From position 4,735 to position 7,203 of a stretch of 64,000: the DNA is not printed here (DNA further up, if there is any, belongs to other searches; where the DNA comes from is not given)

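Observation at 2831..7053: NHL-propeller/TPR/Yip1 membrane protein translationally coupled to a ~720-aa exported unknown, embedded in a sugar-ABC operon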

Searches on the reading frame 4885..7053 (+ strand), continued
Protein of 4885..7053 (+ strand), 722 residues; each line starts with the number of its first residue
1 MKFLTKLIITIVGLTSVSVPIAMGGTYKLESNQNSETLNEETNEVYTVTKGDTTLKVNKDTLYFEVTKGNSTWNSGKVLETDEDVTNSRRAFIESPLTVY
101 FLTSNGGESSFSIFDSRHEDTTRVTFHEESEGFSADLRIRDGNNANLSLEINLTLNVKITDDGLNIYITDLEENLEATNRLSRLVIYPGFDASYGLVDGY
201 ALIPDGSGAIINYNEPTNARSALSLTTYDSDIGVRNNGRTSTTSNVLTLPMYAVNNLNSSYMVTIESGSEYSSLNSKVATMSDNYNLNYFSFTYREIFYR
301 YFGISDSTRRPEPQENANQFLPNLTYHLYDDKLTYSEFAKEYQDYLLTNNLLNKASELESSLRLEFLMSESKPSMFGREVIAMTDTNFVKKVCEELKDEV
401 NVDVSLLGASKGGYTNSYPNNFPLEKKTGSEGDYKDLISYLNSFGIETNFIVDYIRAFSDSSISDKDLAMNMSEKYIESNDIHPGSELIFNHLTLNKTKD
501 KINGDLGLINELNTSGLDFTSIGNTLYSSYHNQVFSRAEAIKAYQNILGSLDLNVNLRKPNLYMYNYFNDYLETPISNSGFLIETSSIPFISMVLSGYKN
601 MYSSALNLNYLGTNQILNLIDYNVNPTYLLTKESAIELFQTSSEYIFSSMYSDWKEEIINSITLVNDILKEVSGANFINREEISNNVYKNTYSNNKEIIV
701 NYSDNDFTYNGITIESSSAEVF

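Call 32: search_solved_structures(query=A1, max_evalue=10, show_alignments=3)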
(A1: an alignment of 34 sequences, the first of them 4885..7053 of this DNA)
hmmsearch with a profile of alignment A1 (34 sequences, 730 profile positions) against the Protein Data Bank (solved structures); distinct sequences matched with E-value up to 10: 5.
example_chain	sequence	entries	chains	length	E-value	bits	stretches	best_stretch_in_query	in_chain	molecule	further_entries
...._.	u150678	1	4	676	8.2e-05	24.4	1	48-353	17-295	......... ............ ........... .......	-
8rzg_A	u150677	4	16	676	8.2e-05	24.4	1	48-353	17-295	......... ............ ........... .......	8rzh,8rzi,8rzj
5opq_A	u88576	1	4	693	0.0001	24.1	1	48-353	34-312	3,6-anhydro-D-galactosidase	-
5wzq_A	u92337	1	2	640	0.00034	22.3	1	387-452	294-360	Alpha-N-acetylgalactosaminidase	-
5wzn_A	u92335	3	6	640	0.00042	22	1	387-452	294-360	Alpha-N-acetylgalactosaminidase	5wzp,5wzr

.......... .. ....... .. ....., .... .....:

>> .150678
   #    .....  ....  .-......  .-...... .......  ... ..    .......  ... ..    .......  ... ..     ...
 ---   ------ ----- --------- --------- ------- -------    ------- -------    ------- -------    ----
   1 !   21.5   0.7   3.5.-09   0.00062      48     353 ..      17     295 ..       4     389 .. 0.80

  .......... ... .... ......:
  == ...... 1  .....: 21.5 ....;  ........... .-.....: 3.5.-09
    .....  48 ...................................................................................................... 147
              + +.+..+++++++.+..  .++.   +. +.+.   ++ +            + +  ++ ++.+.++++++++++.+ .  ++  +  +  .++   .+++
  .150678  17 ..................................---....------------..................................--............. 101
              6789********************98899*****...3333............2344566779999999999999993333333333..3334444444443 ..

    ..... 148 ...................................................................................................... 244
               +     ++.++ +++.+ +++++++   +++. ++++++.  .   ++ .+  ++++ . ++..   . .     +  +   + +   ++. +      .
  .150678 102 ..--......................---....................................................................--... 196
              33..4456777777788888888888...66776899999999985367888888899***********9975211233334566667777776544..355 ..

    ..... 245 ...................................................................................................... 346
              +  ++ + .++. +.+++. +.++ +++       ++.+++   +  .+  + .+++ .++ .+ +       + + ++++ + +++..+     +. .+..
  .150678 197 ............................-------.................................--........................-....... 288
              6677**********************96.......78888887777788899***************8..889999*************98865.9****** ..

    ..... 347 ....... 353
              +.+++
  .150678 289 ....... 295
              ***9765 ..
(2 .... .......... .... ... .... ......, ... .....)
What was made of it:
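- Tried and rejected: Only a profile search reached GH129 (call 32).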

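Call 37: search_protein_families(library=pfam, proteins=[window:4885-7053:+, L008:9818-12022:+, L026:9548-12067:+, L031:9560-11839:+], max_evalue=10)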
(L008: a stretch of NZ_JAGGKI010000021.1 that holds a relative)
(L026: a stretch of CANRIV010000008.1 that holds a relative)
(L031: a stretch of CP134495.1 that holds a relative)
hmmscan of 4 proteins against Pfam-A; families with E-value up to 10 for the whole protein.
window:4885-7053:+ (722 aa): 2 families
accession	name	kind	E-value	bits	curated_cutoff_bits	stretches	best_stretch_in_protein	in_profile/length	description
PF18952.6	DUF5696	-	1.1e-117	394.5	25.6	1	128-718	6-611/612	Family of unknown function (DUF5696)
PF21270.2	SOGP_4th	-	0.18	12.5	27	1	497-558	4-66/90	Glycoside phosphorylase C-terminal domain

L008:9818-12022:+ (734 aa): 1 family
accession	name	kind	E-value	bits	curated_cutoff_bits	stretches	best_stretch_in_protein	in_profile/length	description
PF18952.6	DUF5696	-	1.9e-171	572.1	25.6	1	131-726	4-612/612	Family of unknown function (DUF5696)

L026:9548-12067:+ (839 aa): 4 families
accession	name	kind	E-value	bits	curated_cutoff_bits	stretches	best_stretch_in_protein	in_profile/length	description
PF18952.6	DUF5696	-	9.9e-143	477.3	25.6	1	205-830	15-611/612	Family of unknown function (DUF5696)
PF11495.14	Regulator_TrmB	-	0.11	12.2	22.2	1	780-825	170-217/233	Archaeal transcriptional regulator TrmB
PF16274.10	Qua1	-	0.2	12.1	29.3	1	637-664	11-38/52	Qua1 domain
PF04069.17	OpuAC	-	0.33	10.9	21.2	1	564-657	57-151/257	Substrate binding domain of ABC-type glycine betaine transport system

L031:9560-11839:+ (759 aa): 3 families
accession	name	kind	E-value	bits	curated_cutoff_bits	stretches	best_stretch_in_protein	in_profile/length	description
PF18952.6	DUF5696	-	2.8e-149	498.9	25.6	1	162-755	3-612/612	Family of unknown function (DUF5696)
PF22319.1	DUF6972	-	0.09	13.4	27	1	191-254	35-96/105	Domain of unknown function (DUF6972)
PF21082.3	MS_channel_3rd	-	0.1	13.5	21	0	166-191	36-61/88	Mechanosensitive ion channel MscS, C-terminal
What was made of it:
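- Tried and rejected: Pfam at E up to 10 gave no GH129/GH101 model for B (call 37).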

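Call 44: search_protein_families(library=pfam, alignment_id=A3, max_evalue=0.001)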
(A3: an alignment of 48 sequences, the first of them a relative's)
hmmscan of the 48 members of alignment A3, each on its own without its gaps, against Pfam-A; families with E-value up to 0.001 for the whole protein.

A. member 1, L006:1605-3032:+ (475 aa): 2 families
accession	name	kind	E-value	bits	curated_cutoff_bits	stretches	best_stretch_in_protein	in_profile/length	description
PF01547.30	SBP_bac_1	-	6.8e-23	82.6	26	1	75-350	10-301/307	Bacterial extracellular solute-binding protein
PF13416.11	SBP_bac_8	-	1.2e-14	55.2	27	1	77-361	1-254/279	Bacterial extracellular solute-binding protein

B. families by the number of members that match (of 48 scanned): 6 families
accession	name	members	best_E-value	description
PF01547.30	SBP_bac_1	23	1.7e-27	Bacterial extracellular solute-binding protein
PF13416.11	SBP_bac_8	15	1.3e-25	Bacterial extracellular solute-binding protein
PF00072.30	Response_reg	1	6.6e-24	Response regulator receiver domain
PF12833.13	HTH_18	1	7.6e-23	Helix-turn-helix domain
PF00165.29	HTH_AraC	1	5.2e-18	Bacterial regulatory helix-turn-helix proteins, AraC family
PF03229.18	Alpha_GJ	1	2.7e-05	Alphavirus glycoprotein J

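Call 49: search_protein_families(library=pfam, alignment_id=A4, max_evalue=0.00001)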
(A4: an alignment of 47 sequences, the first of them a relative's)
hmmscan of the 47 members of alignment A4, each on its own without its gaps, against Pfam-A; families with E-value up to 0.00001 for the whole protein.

A. member 1, L002:14451-15806:+ (451 aa): 1 family
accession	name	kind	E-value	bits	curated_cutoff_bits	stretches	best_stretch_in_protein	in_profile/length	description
PF10091.15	Glycoamylase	-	1.4e-55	188.6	27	1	216-436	4-220/221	Putative glucoamylase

B. families by the number of members that match (of 47 scanned): 39 families (the first 25 are shown)
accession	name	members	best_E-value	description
PF10091.15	Glycoamylase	16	3e-79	Putative glucoamylase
PF00722.28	Glyco_hydro_16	13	6.2e-29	Glycosyl hydrolases family 16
PF03935.22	SKN1_KRE6_Sbg1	7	8.4e-18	Beta-glucan synthesis-associated protein SKN1/KRE6/Sbg1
PF21250.3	SOGP_2nd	3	7.1e-116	Glycoside phosphorylase supersandwich domain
PF21958.2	SOGP_N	3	2.4e-106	SOGP N-terminal domain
PF21270.2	SOGP_4th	3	1.3e-15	Glycoside phosphorylase C-terminal domain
PF17167.11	Glyco_hydro_94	3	2.1e-14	Glycosyl hydrolase 94 superfamily, catalytic domain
PF00933.27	Glyco_hydro_3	2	3.6e-74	Glycosyl hydrolase family 3 N terminal domain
PF01055.32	Glyco_hydro_31_2nd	2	2.5e-61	Glycosyl hydrolases family 31 TIM-barrel domain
PF01915.27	Glyco_hydro_3_C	2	1.7e-51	Glycosyl hydrolase family 3 C-terminal domain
PF16403.11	Bact_surface_Ig-like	2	2.5e-50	Bacterial surface protein, Ig-like domain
PF00150.24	Cellulase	2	3.3e-35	Cellulase (glycosyl hydrolase family 5)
PF21365.3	Glyco_hydro_31_3rd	2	5.1e-26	Glycosyl hydrolase family 31 C-terminal domain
PF14310.12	Fn3-like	2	4.4e-21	Fibronectin type III-like domain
PF13802.12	Gal_mutarotas_2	2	9e-18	Glycosyl hydrolase 31 N-terminal galactose mutarotase-like domain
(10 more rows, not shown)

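Call 50: search_protein_families(library=pfam, alignment_id=A5, max_evalue=0.00001)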
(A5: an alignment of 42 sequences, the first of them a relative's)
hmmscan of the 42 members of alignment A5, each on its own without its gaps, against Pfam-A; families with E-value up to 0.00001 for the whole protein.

A. member 1, L002:15817-17010:+ (397 aa): 1 family
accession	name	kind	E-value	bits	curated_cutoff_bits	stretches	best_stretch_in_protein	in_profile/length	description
PF10091.15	Glycoamylase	-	1.5e-61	208.2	27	1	164-380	3-220/221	Putative glucoamylase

B. families by the number of members that match (of 42 scanned): 47 families (the first 25 are shown)
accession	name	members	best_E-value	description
PF22369.2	GLMA_2nd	10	3.4e-25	GLMA-like, second domain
PF01301.25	Glyco_hydro_35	9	1.9e-49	Glycosyl hydrolases family 35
PF02449.21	Glyco_hydro_42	9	9e-23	Beta-galactosidase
PF13377.12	Peripla_BP_3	4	1.9e-38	Periplasmic binding protein-like domain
PF00356.27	LacI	4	4.9e-19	Bacterial regulatory proteins, lacI family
PF00532.27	Peripla_BP_1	4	8.4e-19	Periplasmic binding proteins and sugar binding domain of LacI family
PF10091.15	Glycoamylase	3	9.5e-70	Putative glucoamylase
PF13407.12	Peripla_BP_4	3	2.3e-15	Periplasmic binding protein domain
PF21250.3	SOGP_2nd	2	5.3e-120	Glycoside phosphorylase supersandwich domain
PF21958.2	SOGP_N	2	3.3e-108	SOGP N-terminal domain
PF21270.2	SOGP_4th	2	2.8e-18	Glycoside phosphorylase C-terminal domain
PF17167.11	Glyco_hydro_94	2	9.1e-15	Glycosyl hydrolase 94 superfamily, catalytic domain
PF06202.20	GDE_C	2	8.7e-07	Amylo-alpha-1,6-glucosidase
PF00476.26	DNA_pol_A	1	4e-164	DNA polymerase family A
PF15979.11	Glyco_hydro_115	1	3.3e-147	Glycosyl hydrolase family 115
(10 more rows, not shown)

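Call 53: search_protein_families(library=ncbifam, proteins=[window:4885-7053:+, L008:2992-5949:+, L008:1535-2959:+], max_evalue=0.001)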
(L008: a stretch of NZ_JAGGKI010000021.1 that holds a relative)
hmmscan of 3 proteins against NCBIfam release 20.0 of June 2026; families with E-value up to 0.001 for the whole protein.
window:4885-7053:+ (722 aa): 0 families

L008:2992-5949:+ (985 aa): 1 family
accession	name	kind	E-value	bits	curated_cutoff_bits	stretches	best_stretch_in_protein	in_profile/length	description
NF053763.1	ABCarbgalBndGanS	equivalog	0.00016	20.6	700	1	645-763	120-237/420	galactooligosaccharide ABC transporter substrate-binding protein GanS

L008:1535-2959:+ (474 aa): 1 family
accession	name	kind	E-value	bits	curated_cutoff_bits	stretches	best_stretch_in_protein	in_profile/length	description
TIGR03850.1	bind_CPR_0540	equivalog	2.8e-08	32.8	299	1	2-200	1-186/437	carbohydrate ABC transporter substrate-binding protein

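Call 55: find_encoding_contigs(protein=P0042, flank=10000, max_places=2)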
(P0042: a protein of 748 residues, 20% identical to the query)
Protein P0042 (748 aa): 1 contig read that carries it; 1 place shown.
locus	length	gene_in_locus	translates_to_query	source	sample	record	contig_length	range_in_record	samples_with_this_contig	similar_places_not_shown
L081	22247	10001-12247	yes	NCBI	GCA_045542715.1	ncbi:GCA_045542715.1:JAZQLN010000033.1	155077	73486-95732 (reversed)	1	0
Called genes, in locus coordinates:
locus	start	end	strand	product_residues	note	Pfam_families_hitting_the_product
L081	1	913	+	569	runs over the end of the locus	PF02837:Glyco_hydro_2_N, PF22666:Glyco_hydro_2_N2, PF02836:Glyco_hydro_2_C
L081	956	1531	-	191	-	PF00440:TetR_N (weak), PF14278:TetR_C_8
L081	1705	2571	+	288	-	PF01261:AP_endonuc_2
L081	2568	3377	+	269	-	PF21302:Zn_ribbon_RlmA, PF13847:Methyltransf_31, PF08241:Methyltransf_11, PF13649:Methyltransf_25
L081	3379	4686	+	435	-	PF16499:Melibiase_2, PF17801:Melibiase_C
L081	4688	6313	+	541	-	PF16656:Pur_ac_phosph_N, PF00149:Metallophos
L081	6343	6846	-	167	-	PF06695:Sm_multidrug_ex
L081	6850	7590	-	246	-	PF00293:NUDIX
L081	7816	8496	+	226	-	PF00072:Response_reg, PF00486:Trans_reg_C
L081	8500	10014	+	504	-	PF00512:HisKA, PF02518:HATPase_c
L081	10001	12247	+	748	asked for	PF18952:DUF5696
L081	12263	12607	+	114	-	PF01187:MIF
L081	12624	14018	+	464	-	PF01336:tRNA_anti-codon, PF00152:tRNA-synt_2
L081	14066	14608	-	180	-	PF07553:Lipoprotein_Ltp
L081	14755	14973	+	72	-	PF12844:HTH_19, PF01381:HTH_3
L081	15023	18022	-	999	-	PF02837:Glyco_hydro_2_N, PF22666:Glyco_hydro_2_N2 (faint), PF00703:Glyco_hydro_2 (faint), PF02836:Glyco_hydro_2_C, PF16353:LacZ_4, PF02929:Bgal_small_N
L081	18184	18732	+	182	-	PF07155:ECF-ribofla_trS, PF12822:ECF_trnsprt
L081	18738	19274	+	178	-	PF04260:DUF436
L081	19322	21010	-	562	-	PF01432:Peptidase_M3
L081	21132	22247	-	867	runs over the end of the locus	PF01915:Glyco_hydro_3_C, PF14310:Fn3-like, PF00933:Glyco_hydro_3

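Call 56: find_encoding_contigs(protein=P0036, flank=10000, max_places=2)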
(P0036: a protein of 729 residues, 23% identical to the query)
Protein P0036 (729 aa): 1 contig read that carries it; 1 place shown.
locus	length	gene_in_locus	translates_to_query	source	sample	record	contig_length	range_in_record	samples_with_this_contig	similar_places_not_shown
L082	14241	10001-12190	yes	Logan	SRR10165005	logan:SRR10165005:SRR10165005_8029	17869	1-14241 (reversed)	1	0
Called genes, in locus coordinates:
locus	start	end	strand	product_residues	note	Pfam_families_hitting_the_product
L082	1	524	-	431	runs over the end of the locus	PF07005:SBD_N, PF17042:NBD_C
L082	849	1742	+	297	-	PF00701:DHDPS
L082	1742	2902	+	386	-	PF00465:Fe-ADH, PF13685:Fe-ADH_2, PF25137:ADH_Fe_C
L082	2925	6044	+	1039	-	PF01547:SBP_bac_1, PF13416:SBP_bac_8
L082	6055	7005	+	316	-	PF00528:BPD_transp_1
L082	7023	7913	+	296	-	PF00528:BPD_transp_1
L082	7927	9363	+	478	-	PF01436:NHL (faint)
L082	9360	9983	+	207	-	PF04893:Yip1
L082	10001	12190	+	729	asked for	PF18952:DUF5696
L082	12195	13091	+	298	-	PF00528:BPD_transp_1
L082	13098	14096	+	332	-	PF00528:BPD_transp_1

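Call 79: search_protein_representatives(alignment_id=A1)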
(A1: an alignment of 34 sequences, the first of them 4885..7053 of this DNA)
Query: 34 sequences, 730 profile positions. Proteins with E-value up to 0.001 (for the whole library): 5911; up to 1e-10: 4917; up to 1e-30: 3806. The best 150 are listed.
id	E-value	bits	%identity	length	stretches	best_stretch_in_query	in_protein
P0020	0.0e+00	1013.3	-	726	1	1-729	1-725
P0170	6.9e-266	900.8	-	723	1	1-729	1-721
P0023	5.6e-265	897.7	-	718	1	1-729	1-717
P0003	2.2e-259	879.2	-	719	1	1-728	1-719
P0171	6.4e-235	798.4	-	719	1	1-728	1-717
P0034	9.5e-216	735.0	-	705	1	1-726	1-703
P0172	1.5e-204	698.0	-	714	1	8-729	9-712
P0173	5.8e-198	676.2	-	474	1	255-729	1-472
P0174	1.2e-191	655.3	-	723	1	6-728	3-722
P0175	9.0e-186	635.9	-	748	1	2-727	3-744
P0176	1.8e-184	631.6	-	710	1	6-728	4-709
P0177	3.1e-184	630.8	-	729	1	5-725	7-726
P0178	2.0e-181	621.5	-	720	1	4-728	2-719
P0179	1.3e-176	605.6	-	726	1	7-727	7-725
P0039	5.6e-172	590.3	-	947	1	5-729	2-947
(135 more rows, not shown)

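Call 90: find_encoding_contigs(protein=P0043, flank=6000, max_places=1)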
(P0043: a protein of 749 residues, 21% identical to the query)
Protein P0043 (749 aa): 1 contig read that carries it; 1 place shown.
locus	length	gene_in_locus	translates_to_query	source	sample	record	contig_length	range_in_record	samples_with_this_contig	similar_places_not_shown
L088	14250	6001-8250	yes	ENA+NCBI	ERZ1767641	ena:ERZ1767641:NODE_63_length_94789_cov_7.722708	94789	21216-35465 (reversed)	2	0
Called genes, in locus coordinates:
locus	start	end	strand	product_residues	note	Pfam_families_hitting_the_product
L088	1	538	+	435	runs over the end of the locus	PF16499:Melibiase_2, PF17801:Melibiase_C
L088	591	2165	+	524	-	PF16656:Pur_ac_phosph_N, PF00149:Metallophos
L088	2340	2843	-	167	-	PF06695:Sm_multidrug_ex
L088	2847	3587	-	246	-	PF00293:NUDIX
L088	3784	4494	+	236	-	PF00072:Response_reg, PF00486:Trans_reg_C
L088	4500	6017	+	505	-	PF00512:HisKA, PF02518:HATPase_c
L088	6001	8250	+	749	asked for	PF18952:DUF5696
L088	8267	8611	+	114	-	PF01187:MIF (weak)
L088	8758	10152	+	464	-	PF01336:tRNA_anti-codon, PF00152:tRNA-synt_2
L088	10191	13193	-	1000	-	PF02837:Glyco_hydro_2_N, PF00703:Glyco_hydro_2 (faint), PF02836:Glyco_hydro_2_C, PF16353:LacZ_4, PF02929:Bgal_small_N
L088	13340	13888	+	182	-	PF07155:ECF-ribofla_trS, PF12822:ECF_trnsprt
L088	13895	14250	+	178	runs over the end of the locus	PF04260:DUF436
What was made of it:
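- A diverged DUF5696 also occurs outside the cassette (calls 55, 90). A diverged DUF5696 gene overlaps the 3' end of a HisKA sensor-kinase gene in an RR-HK-DUF5696 array (L081, L088; calls 55, 90).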
